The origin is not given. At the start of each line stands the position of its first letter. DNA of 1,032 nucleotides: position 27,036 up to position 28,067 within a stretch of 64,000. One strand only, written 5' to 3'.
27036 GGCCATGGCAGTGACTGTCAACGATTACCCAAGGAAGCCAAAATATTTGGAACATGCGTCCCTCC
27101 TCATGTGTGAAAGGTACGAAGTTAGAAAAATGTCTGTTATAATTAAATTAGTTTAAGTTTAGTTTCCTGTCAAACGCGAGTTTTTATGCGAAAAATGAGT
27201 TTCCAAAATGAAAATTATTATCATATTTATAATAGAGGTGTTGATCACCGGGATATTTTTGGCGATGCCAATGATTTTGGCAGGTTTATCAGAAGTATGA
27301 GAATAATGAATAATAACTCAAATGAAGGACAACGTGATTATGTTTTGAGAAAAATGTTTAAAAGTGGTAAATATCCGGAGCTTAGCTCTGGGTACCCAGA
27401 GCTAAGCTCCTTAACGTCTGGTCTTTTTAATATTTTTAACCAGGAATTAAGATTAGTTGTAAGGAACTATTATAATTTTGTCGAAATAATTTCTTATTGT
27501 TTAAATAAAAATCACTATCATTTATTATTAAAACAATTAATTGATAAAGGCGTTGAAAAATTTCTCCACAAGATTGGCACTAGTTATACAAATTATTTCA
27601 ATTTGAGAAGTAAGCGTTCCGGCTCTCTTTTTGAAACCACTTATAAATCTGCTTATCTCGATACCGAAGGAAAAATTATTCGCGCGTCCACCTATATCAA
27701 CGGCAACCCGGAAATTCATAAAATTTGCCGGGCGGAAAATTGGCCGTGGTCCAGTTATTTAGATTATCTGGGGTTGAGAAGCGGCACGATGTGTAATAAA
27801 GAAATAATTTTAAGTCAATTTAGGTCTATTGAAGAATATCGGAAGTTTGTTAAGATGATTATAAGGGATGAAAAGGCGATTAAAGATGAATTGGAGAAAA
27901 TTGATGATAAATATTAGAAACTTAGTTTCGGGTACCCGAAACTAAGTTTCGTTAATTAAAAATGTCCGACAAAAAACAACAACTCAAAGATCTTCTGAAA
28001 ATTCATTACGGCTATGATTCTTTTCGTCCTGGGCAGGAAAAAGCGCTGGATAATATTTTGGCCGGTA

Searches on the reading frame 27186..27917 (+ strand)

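Call 22: search_protein_families(library=pfam, proteins=[window:27186-27917:+], max_evalue=0.01)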
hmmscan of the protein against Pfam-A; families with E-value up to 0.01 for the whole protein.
window:27186-27917:+ (243 aa): 1 family
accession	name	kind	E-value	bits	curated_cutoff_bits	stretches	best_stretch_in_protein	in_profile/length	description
PF01797.21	Y1_Tnp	-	8e-06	26.4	23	1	99-173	41-120/121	Transposase IS200 like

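Call 85: search_protein_families(library=ncbifam, proteins=[window:27186-27917:+], max_evalue=0.01)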
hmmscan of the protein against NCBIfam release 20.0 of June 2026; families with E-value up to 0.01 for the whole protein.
window:27186-27917:+ (243 aa): 1 family
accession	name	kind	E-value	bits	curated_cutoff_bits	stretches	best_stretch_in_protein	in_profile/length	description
NF047646.1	REP_Tyr_transpos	equivalog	5.9e-05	23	80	1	98-189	46-146/146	REP-associated tyrosine transposase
